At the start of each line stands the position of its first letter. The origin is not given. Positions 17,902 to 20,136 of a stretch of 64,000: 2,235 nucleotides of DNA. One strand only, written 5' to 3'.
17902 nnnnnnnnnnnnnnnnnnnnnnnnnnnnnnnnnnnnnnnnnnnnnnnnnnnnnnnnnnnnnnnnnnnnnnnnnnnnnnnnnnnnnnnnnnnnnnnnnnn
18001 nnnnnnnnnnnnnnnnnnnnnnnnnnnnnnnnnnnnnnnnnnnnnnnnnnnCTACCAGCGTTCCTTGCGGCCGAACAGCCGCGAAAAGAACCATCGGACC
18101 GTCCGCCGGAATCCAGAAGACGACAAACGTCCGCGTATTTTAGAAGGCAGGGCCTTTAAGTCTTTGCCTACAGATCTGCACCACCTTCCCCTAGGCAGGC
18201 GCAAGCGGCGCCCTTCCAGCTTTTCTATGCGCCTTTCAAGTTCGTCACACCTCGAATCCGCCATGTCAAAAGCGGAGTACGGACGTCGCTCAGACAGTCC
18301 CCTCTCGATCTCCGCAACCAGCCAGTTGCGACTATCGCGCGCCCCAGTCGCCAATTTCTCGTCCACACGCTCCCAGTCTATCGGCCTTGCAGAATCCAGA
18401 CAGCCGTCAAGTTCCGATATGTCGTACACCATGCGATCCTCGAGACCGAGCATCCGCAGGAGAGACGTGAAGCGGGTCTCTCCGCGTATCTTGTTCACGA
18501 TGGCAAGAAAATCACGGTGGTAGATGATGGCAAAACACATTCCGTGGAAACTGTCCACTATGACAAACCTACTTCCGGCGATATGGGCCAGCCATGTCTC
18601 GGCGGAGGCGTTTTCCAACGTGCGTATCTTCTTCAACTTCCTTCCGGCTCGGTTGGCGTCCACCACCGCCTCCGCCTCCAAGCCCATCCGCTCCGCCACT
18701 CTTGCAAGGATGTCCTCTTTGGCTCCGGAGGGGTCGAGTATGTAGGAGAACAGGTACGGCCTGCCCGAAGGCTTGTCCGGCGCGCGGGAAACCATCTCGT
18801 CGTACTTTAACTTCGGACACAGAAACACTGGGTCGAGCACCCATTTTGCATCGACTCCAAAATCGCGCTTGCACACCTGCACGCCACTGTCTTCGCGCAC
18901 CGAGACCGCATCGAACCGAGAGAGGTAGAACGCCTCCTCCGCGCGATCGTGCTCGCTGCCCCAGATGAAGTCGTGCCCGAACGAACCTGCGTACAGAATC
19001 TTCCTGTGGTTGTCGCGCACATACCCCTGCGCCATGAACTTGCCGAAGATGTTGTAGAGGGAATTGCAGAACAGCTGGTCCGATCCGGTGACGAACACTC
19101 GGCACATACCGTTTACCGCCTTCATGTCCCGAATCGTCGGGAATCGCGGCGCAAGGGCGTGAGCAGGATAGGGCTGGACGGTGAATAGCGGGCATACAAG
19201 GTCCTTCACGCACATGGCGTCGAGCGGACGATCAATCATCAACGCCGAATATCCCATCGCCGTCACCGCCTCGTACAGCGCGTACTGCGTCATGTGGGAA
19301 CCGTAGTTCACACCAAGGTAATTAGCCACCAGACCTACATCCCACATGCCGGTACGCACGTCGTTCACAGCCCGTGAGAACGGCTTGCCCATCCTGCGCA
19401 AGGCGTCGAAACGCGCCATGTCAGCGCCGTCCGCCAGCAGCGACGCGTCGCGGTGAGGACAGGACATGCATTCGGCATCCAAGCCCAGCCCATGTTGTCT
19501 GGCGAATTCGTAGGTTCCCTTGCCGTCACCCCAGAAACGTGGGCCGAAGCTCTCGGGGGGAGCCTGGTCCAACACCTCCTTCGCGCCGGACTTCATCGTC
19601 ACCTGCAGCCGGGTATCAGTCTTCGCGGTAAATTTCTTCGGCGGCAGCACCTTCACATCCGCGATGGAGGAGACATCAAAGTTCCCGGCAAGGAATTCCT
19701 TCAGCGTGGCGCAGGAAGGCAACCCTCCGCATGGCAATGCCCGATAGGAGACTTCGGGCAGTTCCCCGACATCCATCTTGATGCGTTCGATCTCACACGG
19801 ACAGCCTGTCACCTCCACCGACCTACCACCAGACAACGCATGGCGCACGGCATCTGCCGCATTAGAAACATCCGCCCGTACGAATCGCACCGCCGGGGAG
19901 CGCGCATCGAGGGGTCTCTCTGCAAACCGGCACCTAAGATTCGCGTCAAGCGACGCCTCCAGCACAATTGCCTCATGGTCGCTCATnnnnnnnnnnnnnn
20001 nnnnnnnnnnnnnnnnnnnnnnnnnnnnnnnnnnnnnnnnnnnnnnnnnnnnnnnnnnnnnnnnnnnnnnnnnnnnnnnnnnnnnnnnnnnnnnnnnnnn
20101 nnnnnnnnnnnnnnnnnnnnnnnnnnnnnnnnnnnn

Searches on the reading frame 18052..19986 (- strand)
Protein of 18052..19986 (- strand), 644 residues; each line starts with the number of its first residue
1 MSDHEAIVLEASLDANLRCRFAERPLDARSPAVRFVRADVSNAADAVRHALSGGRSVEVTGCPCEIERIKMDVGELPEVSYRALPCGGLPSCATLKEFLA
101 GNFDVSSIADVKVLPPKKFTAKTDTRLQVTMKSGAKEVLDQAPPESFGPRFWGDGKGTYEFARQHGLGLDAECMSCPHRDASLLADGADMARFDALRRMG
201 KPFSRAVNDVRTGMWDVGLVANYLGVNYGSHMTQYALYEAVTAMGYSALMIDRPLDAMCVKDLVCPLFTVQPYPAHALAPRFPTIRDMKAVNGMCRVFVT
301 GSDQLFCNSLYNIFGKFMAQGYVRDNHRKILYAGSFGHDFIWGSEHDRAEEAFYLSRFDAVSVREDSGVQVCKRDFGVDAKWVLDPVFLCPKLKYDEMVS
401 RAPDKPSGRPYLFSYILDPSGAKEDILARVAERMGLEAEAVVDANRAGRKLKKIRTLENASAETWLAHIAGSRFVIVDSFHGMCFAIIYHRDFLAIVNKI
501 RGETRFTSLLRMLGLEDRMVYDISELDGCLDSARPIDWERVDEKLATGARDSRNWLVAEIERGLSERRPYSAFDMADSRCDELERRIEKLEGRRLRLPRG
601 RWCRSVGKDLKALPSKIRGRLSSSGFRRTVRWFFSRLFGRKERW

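Call 3: search_protein_families(library=pfam, proteins=[window:18052-19986:-], max_evalue=0.01)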
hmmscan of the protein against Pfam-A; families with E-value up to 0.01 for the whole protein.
window:18052-19986:- (644 aa): 1 family
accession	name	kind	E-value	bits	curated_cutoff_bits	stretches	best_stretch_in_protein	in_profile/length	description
PF04230.19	PS_pyruv_trans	-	1.5e-25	91.1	25.3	1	289-498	57-278/280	Polysaccharide pyruvyl transferase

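Call 4: search_protein_families(library=ncbifam, proteins=[window:18052-19986:-], max_evalue=0.01)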
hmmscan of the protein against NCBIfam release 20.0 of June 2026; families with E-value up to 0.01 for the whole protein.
window:18052-19986:- (644 aa): 0 families

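Call 32: find_homologous_proteins(query=window:18052-19986:-)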
Query window:18052-19986:- (644 aa): 370 proteins with E <= 0.001 among 8000 candidates; the best 120 are listed.
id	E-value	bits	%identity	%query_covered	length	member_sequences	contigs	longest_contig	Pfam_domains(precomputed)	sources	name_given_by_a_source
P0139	0.0e+0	1492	100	100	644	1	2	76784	PF04230.20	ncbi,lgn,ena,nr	ncbi:MAG: polysaccharide pyruvyl transferase family protein [Kiritimatiellae bacterium]|nr:polysacch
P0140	6.3e-272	922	61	100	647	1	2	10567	PF04230.20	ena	-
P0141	1.0e-133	465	41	88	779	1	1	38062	PF04230.20,PF12797.13,PF04432.19,PF12837.13,PF00037.33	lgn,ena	-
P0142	5.2e-130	453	50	63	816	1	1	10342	PF14697.12,PF04230.20,PF04432.19,PF04422.19,PF00037.33,PF12838.13,PF13237.12,PF13187.12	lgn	-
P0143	4.6e-125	436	38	92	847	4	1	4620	PF14697.12,PF04230.20,PF04432.19,PF04422.19,PF12837.13,PF00037.33,PF12838.13,PF25160.2,PF13237.12,PF13187.12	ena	-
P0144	1.6e-121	425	51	61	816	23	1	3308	PF14697.12,PF04230.20,PF12797.13,PF04432.19,PF04422.19,PF12837.13,PF00037.33,PF12838.13,PF13237.12,PF13187.12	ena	-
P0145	2.9e-121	424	38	92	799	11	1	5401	PF14697.12,PF04230.20,PF04432.19,PF12837.13,PF13484.12,PF12838.13,PF12800.13,PF12797.13,PF04422.19,PF00037.33,PF25160.2,PF13237.12,PF13183.12,PF13187.12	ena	-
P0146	6.3e-120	419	38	86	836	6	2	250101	PF04230.20,PF04432.19,PF04422.19,PF12837.13,PF00037.33,PF12838.13,PF13237.12,PF13187.12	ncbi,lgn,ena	-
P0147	8.5e-119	416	38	86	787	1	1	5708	PF14697.12,PF04230.20,PF04432.19,PF04422.19,PF00037.33,PF12838.13,PF13237.12,PF13187.12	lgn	-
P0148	1.1e-117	412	37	92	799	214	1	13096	PF14697.12,PF04230.20,PF04432.19,PF04422.19,PF00037.33,PF12838.13,PF13237.12,PF13187.12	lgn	-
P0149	2.4e-116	408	37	97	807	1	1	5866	PF14697.12,PF04230.20,PF04432.19,PF04422.19,PF12837.13,PF00037.33,PF12838.13,PF13187.12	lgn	-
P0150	1.5e-114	402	42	69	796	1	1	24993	PF14697.12,PF04230.20,PF04432.19,PF04422.19,PF00037.33,PF12838.13,PF13534.12,PF13237.12,PF13183.12,PF12800.13,PF13187.12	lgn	-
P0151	2.1e-110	388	46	66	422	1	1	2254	PF04230.20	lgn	-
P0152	6.6e-108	380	49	57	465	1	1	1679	PF04230.20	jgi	jgi:hypothetical protein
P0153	3.9e-106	374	45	67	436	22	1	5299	PF04230.20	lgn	-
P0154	4.6e-105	370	35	87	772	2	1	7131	PF04230.20,PF12797.13,PF04432.19,PF04422.19,PF12837.13,PF00037.33,PF12838.13,PF13187.12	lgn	-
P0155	6.8e-103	363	35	86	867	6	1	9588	PF04230.20,PF04432.19,PF12837.13,PF12838.13,PF13187.12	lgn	-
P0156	2.0e-97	345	34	86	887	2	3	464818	PF04230.20,PF12797.13,PF04432.19,PF12837.13,PF00037.33,PF12838.13,PF13187.12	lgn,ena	-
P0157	7.4e-95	337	37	86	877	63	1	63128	PF04230.20,PF12797.13,PF04432.19,PF12837.13,PF00037.33,PF12838.13,PF13237.12,PF13183.12,PF13187.12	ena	-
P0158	2.0e-94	335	41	61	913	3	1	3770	PF14697.12,PF04230.20,PF15711.11,PF04432.19,PF12837.13,PF13484.12,PF12838.13,PF12800.13,PF12797.13,PF04422.19,PF00037.33,PF13237.12,PF13183.12,PF13187.12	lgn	-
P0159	6.5e-91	324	32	88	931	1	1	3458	PF14697.12,PF04230.20,PF15711.11,PF04432.19,PF12838.13,PF13237.12,PF13187.12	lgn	-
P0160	3.5e-90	321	42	62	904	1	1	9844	PF14697.12,PF04230.20,PF04432.19,PF12837.13,PF00037.33,PF12838.13,PF13237.12,PF13183.12,PF13187.12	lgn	-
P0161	8.1e-89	317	32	91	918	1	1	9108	PF14697.12,PF04230.20,PF12797.13,PF04432.19,PF12837.13,PF00037.33,PF12838.13,PF13237.12,PF13183.12,PF13187.12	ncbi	-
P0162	2.3e-88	315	40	63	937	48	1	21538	PF04230.20,PF15711.11,PF12797.13,PF04432.19,PF00037.33,PF12838.13,PF13187.12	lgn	-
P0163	5.6e-87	311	31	88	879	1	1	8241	PF04230.20,PF04432.19,PF00037.33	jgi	-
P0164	8.2e-86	307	31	91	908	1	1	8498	PF04230.20,PF12797.13,PF04432.19,PF00037.33,PF12838.13,PF13237.12,PF13183.12,PF13187.12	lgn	-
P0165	1.1e-85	306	40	61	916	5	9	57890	PF14697.12,PF04230.20,PF04432.19,PF12837.13,PF13484.12,PF12838.13,PF12797.13,PF04422.19,PF00037.33,PF13237.12,PF13183.12,PF13187.12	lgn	-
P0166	2.2e-85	305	33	85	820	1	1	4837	PF14697.12,PF04230.20,PF04432.19,PF04422.19,PF00037.33,PF12838.13,PF13237.12,PF13187.12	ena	-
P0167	2.6e-85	305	33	88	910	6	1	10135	PF14697.12,PF04230.20,PF12797.13,PF04432.19,PF12837.13,PF00037.33,PF13484.12,PF12838.13,PF13237.12,PF13183.12,PF13187.12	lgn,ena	-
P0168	2.9e-85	305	33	87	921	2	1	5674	PF14697.12,PF04230.20,PF15711.11,PF04432.19,PF12837.13,PF12838.13,PF12800.13,PF12797.13,PF00037.33,PF13237.12,PF13183.12,PF13187.12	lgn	-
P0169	5.3e-85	304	32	91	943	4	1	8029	PF14697.12,PF04230.20,PF15711.11,PF04432.19,PF12837.13,PF12838.13,PF12797.13,PF04422.19,PF00037.33,PF25160.2,PF13237.12,PF13187.12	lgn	-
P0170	5.9e-85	304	40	61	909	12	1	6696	PF14697.12,PF04230.20,PF04432.19,PF12837.13,PF13484.12,PF12838.13,PF13534.12,PF12800.13,PF12797.13,PF04422.19,PF00037.33,PF13237.12,PF13183.12,PF13187.12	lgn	-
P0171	6.7e-85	304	39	63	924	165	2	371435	PF14697.12,PF04230.20,PF04432.19,PF12837.13,PF13484.12,PF12838.13,PF12797.13,PF04422.19,PF00037.33,PF25160.2,PF13237.12,PF13183.12,PF13187.12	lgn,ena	-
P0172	3.8e-84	301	36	69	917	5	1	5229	PF14697.12,PF04230.20,PF04432.19,PF12837.13,PF13484.12,PF12838.13,PF12797.13,PF04422.19,PF00037.33,PF25160.2,PF13237.12,PF13183.12,PF13187.12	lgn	-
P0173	8.7e-84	300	32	90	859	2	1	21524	PF14697.12,PF04230.20,PF09006.17,PF04432.19,PF12837.13,PF00037.33,PF12838.13,PF13237.12,PF13187.12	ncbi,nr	ncbi:MAG: 4Fe-4S dicluster domain-containing protein, partial [Provencibacterium sp.]|nr:4Fe-4S dicl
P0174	3.0e-83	298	32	86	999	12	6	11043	PF14697.12,PF04230.20,PF04432.19,PF12837.13,PF22674.3,PF13484.12,PF12838.13,PF12797.13,PF00037.33,PF13237.12,PF13183.12,PF13187.12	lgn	-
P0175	3.3e-83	298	32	91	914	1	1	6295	PF14697.12,PF04230.20,PF15711.11,PF04432.19,PF12837.13,PF13484.12,PF12838.13,PF12800.13,PF12797.13,PF04422.19,PF00037.33,PF25160.2,PF13237.12,PF13183.12,PF13187.12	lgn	-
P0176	8.4e-83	297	38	62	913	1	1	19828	PF14697.12,PF04230.20,PF12797.13,PF04432.19,PF12837.13,PF00037.33,PF13484.12,PF12838.13,PF13237.12,PF13187.12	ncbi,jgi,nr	ncbi:MAG: polysaccharide pyruvyl transferase family protein [Clostridia bacterium]|nr:polysaccharide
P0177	8.8e-83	297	31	87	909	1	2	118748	PF14697.12,PF04230.20,PF12797.13,PF04432.19,PF04422.19,PF12837.13,PF00037.33,PF12838.13,PF13237.12,PF13183.12,PF13187.12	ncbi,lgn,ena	-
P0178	1.6e-82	296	41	59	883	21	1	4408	PF04230.20,PF12797.13,PF04432.19,PF04422.19,PF12837.13,PF00037.33,PF12838.13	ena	-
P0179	7.7e-82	294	32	87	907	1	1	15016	PF14697.12,PF04230.20,PF15711.11,PF04432.19,PF12837.13,PF13484.12,PF12838.13,PF12800.13,PF12797.13,PF04422.19,PF00037.33,PF25160.2,PF13237.12,PF13183.12,PF13187.12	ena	-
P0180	9.7e-82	293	31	87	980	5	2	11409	PF04230.20,PF12797.13,PF04432.19,PF12837.13,PF00037.33,PF12838.13,PF13183.12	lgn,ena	-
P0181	2.4e-80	289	30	87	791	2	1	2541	PF04230.20,PF04432.19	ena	-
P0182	5.4e-80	287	40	58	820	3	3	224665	PF14697.12,PF04230.20,PF04432.19,PF12837.13,PF12798.13,PF12838.13,PF12797.13,PF04422.19,PF00037.33,PF13237.12,PF13183.12,PF13187.12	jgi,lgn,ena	jgi:coenzyme F420-reducing hydrogenase beta subunit/polysaccharide pyruvyl transferase WcaK-like pro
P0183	1.2e-79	286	32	88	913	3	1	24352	PF14697.12,PF04230.20,PF04432.19,PF12837.13,PF13484.12,PF12838.13,PF13534.12,PF12800.13,PF12797.13,PF00037.33,PF25160.2,PF13237.12,PF13183.12,PF13187.12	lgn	-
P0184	1.8e-79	286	38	61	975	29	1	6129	PF14697.12,PF04230.20,PF12797.13,PF04432.19,PF00037.33,PF12838.13,PF13237.12,PF13183.12,PF13187.12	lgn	-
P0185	2.3e-79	285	31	88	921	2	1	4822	PF14697.12,PF04230.20,PF15711.11,PF04432.19,PF04422.19,PF12837.13,PF00037.33,PF12838.13,PF13237.12,PF13187.12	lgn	-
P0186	5.6e-79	284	32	86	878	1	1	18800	PF14697.12,PF04230.20,PF04432.19,PF12837.13,PF00037.33,PF13484.12,PF12838.13,PF13237.12,PF13183.12,PF12800.13,PF13187.12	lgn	-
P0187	5.6e-79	284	40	59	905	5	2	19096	PF14697.12,PF04230.20,PF04432.19,PF12837.13,PF13484.12,PF12838.13,PF13534.12,PF12800.13,PF12797.13,PF00037.33,PF25160.2,PF13237.12,PF13183.12,PF13187.12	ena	-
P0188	5.8e-79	284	38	61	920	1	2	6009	PF14697.12,PF04230.20,PF04432.19,PF12837.13,PF12798.13,PF13484.12,PF12838.13,PF13534.12,PF12800.13,PF12797.13,PF04422.19,PF00037.33,PF25160.2,PF13237.12,PF13183.12,PF13187.12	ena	-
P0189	6.5e-79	284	30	92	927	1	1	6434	PF14697.12,PF04230.20,PF12797.13,PF04432.19,PF12837.13,PF00037.33,PF13484.12,PF12838.13,PF25160.2,PF13237.12,PF13187.12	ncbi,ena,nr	ncbi:MAG: polysaccharide pyruvyl transferase family protein [Acetatifactor sp.]|nr:polysaccharide py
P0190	6.6e-79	284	30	93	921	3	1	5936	PF14697.12,PF04230.20,PF12797.13,PF04432.19,PF04422.19,PF12837.13,PF00037.33,PF12838.13,PF13237.12,PF13183.12,PF13187.12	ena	-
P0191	6.7e-79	284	31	91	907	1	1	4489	PF14697.12,PF04230.20,PF15711.11,PF04432.19,PF12837.13,PF00037.33,PF12838.13,PF13237.12,PF13183.12,PF13187.12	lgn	-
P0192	1.2e-78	283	39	64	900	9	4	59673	PF14697.12,PF04230.20,PF04432.19,PF12837.13,PF12798.13,PF13484.12,PF12838.13,PF12800.13,PF12797.13,PF00037.33,PF25160.2,PF13237.12,PF13183.12,PF13187.12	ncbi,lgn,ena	-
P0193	1.4e-78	283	32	88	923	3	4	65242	PF14697.12,PF04230.20,PF04432.19,PF12837.13,PF13484.12,PF12838.13,PF12800.13,PF12797.13,PF00037.33,PF13237.12,PF13183.12,PF13187.12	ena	-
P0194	1.5e-78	283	40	57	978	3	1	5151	PF04230.20,PF04432.19,PF00037.33,PF22674.3,PF12838.13,PF13183.12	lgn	-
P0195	4.5e-78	281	31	87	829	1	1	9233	PF14697.12,PF04230.20,PF04432.19,PF12837.13,PF13484.12,PF12838.13,PF12797.13,PF04422.19,PF00037.33,PF13237.12,PF13183.12,PF13187.12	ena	-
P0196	5.5e-78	281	37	65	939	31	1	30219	PF14697.12,PF04230.20,PF12797.13,PF04432.19,PF12837.13,PF00037.33,PF13484.12,PF12838.13,PF13237.12,PF13183.12,PF13187.12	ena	-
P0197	1.3e-77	280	31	86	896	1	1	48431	PF04230.20,PF15711.11,PF12797.13,PF04432.19,PF04422.19,PF12837.13,PF00037.33,PF13237.12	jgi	-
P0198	1.9e-77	279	32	86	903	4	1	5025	PF14697.12,PF04230.20,PF12797.13,PF04432.19,PF00037.33,PF13484.12,PF12838.13,PF13187.12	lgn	-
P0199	4.4e-77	278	39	62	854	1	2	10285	PF04230.20,PF04432.19,PF00037.33,PF12838.13,PF13187.12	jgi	jgi:coenzyme F420-reducing hydrogenase beta subunit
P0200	9.1e-77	277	40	55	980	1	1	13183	PF14697.12,PF04230.20,PF04432.19,PF12837.13,PF22674.3,PF13484.12,PF12838.13,PF13534.12,PF00037.33,PF13237.12,PF13183.12,PF13187.12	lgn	-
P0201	1.4e-76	276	39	59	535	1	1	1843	PF04230.20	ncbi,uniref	ncbi:polysaccharide pyruvyl transferase family protein, partial [uncultured Clostridium sp.]|uniref:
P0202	1.8e-76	276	38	60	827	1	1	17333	PF14697.12,PF04230.20,PF12797.13,PF04432.19,PF04422.19,PF12837.13,PF00037.33,PF12838.13,PF13187.12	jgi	jgi:coenzyme F420-reducing hydrogenase beta subunit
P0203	1.8e-76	276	31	86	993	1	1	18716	PF14697.12,PF04230.20,PF04432.19,PF12837.13,PF00037.33,PF13484.12,PF12838.13,PF13237.12,PF13183.12,PF13187.12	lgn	-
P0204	4.8e-76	274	31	87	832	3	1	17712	PF14697.12,PF04230.20,PF12797.13,PF04432.19,PF12837.13,PF00037.33,PF12838.13,PF13237.12,PF12800.13,PF13187.12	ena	-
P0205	1.6e-75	273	37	61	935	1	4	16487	PF14697.12,PF04230.20,PF04432.19,PF12837.13,PF00037.33,PF13484.12,PF12838.13,PF13237.12,PF13183.12,PF13187.12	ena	-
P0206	1.7e-75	273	31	82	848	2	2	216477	PF04230.20,PF04432.19,PF00037.33,PF12838.13,PF13237.12,PF13187.12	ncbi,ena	-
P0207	2.0e-75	272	30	87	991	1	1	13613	PF14697.12,PF04230.20,PF04432.19,PF12837.13,PF00037.33,PF22674.3,PF13484.12,PF12838.13,PF13183.12,PF13187.12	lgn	-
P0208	2.6e-75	272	38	57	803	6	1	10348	PF04230.20,PF04432.19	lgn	-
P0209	3.8e-75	271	34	66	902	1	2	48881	PF04230.20,PF04432.19,PF04422.19,PF00037.33,PF12838.13,PF13187.12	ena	-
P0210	5.5e-75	271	30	91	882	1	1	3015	PF04230.20,PF12797.13,PF04432.19,PF04422.19,PF12837.13,PF00037.33,PF12838.13,PF13183.12,PF13187.12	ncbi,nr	ncbi:MAG: Coenzyme F420 hydrogenase/dehydrogenase, beta subunit C-terminal domain [Clostridia bacter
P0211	9.6e-75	270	29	88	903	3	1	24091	PF14697.12,PF04230.20,PF15711.11,PF04432.19,PF12838.13,PF13237.12,PF13187.12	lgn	-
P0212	1.5e-74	270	33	81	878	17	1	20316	PF04230.20,PF04432.19,PF04422.19,PF12837.13,PF00037.33,PF12838.13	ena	-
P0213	1.9e-74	269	37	61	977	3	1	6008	PF14697.12,PF04230.20,PF15711.11,PF04432.19,PF04422.19,PF00037.33,PF12838.13,PF13187.12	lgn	-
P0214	2.7e-74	269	31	85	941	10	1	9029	PF04230.20,PF12797.13,PF04432.19,PF12837.13,PF19220.7,PF12838.13,PF13237.12,PF13183.12,PF13187.12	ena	-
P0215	4.1e-74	268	30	83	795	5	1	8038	PF14697.12,PF04230.20,PF12797.13,PF04432.19,PF12837.13,PF00037.33,PF12838.13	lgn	-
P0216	4.3e-74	268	30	85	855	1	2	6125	PF14697.12,PF04230.20,PF04432.19,PF00037.33,PF12838.13,PF13237.12,PF13187.12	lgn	-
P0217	4.8e-74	268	40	57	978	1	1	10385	PF14697.12,PF04230.20,PF04432.19,PF00037.33,PF12838.13,PF13237.12,PF13183.12,PF13187.12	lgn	-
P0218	6.6e-74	267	39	59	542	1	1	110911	PF04230.20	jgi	jgi:hypothetical protein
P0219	2.4e-73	265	36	62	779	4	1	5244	PF14697.12,PF04230.20,PF04432.19,PF00037.33,PF12838.13,PF13237.12,PF13183.12,PF13187.12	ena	-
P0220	2.1e-72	262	33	81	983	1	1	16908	PF14697.12,PF04230.20,PF04432.19,PF00037.33,PF22674.3,PF12838.13,PF13183.12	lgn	-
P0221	3.6e-72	262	30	91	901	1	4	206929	PF14697.12,PF04230.20,PF15711.11,PF12797.13,PF04432.19,PF04422.19,PF00037.33,PF12838.13,PF13237.12,PF12800.13,PF13187.12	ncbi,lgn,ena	-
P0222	4.8e-72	261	31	87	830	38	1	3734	PF14697.12,PF04230.20,PF04432.19,PF04422.19,PF00037.33,PF12838.13,PF13237.12,PF12800.13,PF13187.12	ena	-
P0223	2.3e-71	259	33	69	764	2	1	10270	PF04230.20,PF04432.19,PF04422.19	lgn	-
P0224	3.1e-71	259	37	61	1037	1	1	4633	PF14697.12,PF04230.20,PF12797.13,PF04432.19,PF00037.33,PF12838.13,PF13187.12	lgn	-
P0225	3.8e-71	258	41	56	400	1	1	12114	PF04230.20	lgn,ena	-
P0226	4.7e-70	255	36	60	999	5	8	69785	PF14697.12,PF04230.20,PF12797.13,PF04432.19,PF12837.13,PF00037.33,PF12838.13,PF13183.12,PF12800.13,PF13187.12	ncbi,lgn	-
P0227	9.4e-70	254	32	81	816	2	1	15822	PF14697.12,PF04230.20,PF12797.13,PF04432.19,PF04422.19,PF12837.13,PF00037.33,PF12838.13,PF13237.12,PF12800.13,PF13187.12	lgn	-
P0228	2.0e-69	253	31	82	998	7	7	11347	PF14697.12,PF04230.20,PF04432.19,PF12837.13,PF13484.12,PF12838.13,PF12800.13,PF12797.13,PF00037.33,PF25160.2,PF13237.12,PF13183.12,PF13187.12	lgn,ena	-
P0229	2.1e-69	252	32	87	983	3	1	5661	PF04230.20,PF04432.19,PF12837.13,PF00037.33,PF22674.3,PF12838.13,PF13237.12,PF13187.12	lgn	-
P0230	5.7e-69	251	36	61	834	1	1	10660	PF14697.12,PF04230.20,PF04432.19,PF00037.33,PF12838.13,PF13183.12,PF13187.12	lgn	-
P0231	9.1e-69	250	37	59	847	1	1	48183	PF14697.12,PF04230.20,PF04432.19,PF04422.19,PF00037.33,PF12838.13,PF13187.12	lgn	-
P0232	2.1e-68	249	37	59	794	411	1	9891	PF14697.12,PF04230.20,PF04432.19,PF12837.13,PF00037.33,PF12838.13,PF25160.2,PF13237.12,PF13183.12,PF13187.12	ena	-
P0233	2.8e-68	249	29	91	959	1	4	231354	PF04230.20,PF12797.13,PF04432.19,PF12837.13,PF00037.33,PF12838.13,PF13237.12,PF13187.12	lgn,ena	-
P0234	3.8e-68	248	38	55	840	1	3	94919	PF14697.12,PF04230.20,PF04432.19,PF12837.13,PF00037.33,PF12838.13,PF13237.12,PF13187.12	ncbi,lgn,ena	-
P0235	5.1e-68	248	39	53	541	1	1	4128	PF04230.20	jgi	jgi:hypothetical protein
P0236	6.0e-68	248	36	56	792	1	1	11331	PF14697.12,PF04230.20,PF12797.13,PF04432.19,PF12838.13,PF13237.12,PF13187.12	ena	-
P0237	2.2e-67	246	35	59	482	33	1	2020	PF04230.20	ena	-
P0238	2.2e-67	246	29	87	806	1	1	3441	PF14697.12,PF04230.20,PF04432.19,PF12837.13,PF13484.12,PF12838.13,PF12797.13,PF04422.19,PF00037.33,PF13237.12,PF13183.12,PF13187.12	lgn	-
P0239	2.6e-67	246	36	59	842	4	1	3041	PF04230.20,PF04432.19,PF00037.33,PF12838.13,PF13237.12,PF13183.12,PF13187.12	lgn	-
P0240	5.5e-67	245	38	57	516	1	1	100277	PF04230.20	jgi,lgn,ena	jgi:polysaccharide pyruvyl transferase WcaK-like protein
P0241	6.3e-67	244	30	91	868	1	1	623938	PF14697.12,PF04230.20,PF04432.19,PF00037.33,PF12838.13,PF13237.12,PF13187.12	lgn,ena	-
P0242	1.5e-66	243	39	55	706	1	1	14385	PF14697.12,PF04230.20,PF04432.19,PF00037.33,PF12838.13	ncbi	-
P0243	1.6e-66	243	29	80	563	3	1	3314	PF04230.20,PF04432.19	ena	-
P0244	1.6e-66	243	38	59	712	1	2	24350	PF14697.12,PF04230.20,PF04432.19,PF12837.13,PF13484.12,PF12838.13,PF12800.13,PF12797.13,PF00037.33,PF13237.12,PF13183.12,PF13370.12,PF13187.12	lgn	-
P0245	1.8e-66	243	34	67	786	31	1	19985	PF14697.12,PF04230.20,PF12797.13,PF04432.19,PF12837.13,PF00037.33,PF12838.13,PF13237.12,PF13183.12,PF13187.12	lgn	-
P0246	2.8e-66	242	32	67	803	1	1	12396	PF14697.12,PF04230.20,PF04432.19,PF12837.13,PF13484.12,PF12838.13,PF12800.13,PF12797.13,PF00037.33,PF13237.12,PF13183.12,PF13187.12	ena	-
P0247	3.1e-66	242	28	92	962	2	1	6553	PF14697.12,PF04230.20,PF04432.19,PF12837.13,PF13484.12,PF12838.13,PF12800.13,PF12797.13,PF00037.33,PF13237.12,PF13183.12,PF13187.12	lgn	-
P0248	3.3e-66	242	37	59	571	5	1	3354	PF04230.20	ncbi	-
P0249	3.5e-66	242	37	61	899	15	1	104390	PF04230.20,PF04432.19,PF12837.13,PF00037.33,PF12838.13,PF13237.12,PF13187.12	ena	-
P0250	3.8e-66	242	29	89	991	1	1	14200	PF14697.12,PF04230.20,PF04432.19,PF12837.13,PF00037.33,PF13484.12,PF12838.13,PF13183.12,PF13187.12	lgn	-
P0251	4.0e-66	242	40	54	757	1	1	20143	PF04230.20,PF12797.13,PF04432.19,PF12837.13,PF00037.33,PF12838.13,PF13237.12,PF13187.12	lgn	-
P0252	5.1e-66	241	34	61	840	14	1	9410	PF04230.20,PF04432.19,PF12838.13,PF13187.12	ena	-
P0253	5.5e-66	241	36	60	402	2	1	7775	PF04230.20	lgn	-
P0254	8.9e-66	241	31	81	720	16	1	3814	PF04230.20,PF12797.13,PF04432.19,PF00037.33,PF12838.13,PF13459.12,PF13237.12,PF13187.12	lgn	-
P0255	1.1e-65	240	28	93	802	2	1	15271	PF14697.12,PF04230.20,PF04432.19,PF12837.13,PF12838.13,PF12797.13,PF04422.19,PF00037.33,PF25160.2,PF13237.12,PF13183.12,PF13187.12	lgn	-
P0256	1.5e-65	240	36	55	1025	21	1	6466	PF14697.12,PF04230.20,PF12797.13,PF04432.19,PF12837.13,PF00037.33,PF13484.12,PF12838.13,PF13237.12,PF13183.12,PF13187.12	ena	-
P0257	1.8e-65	240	34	59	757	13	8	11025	PF14697.12,PF04230.20,PF12797.13,PF04432.19,PF04422.19,PF12838.13,PF13237.12,PF13183.12,PF13187.12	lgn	-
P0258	1.9e-65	239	38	56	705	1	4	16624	PF14697.12,PF04230.20,PF12797.13,PF04432.19,PF00037.33,PF12838.13,PF13237.12,PF13183.12,PF13187.12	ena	-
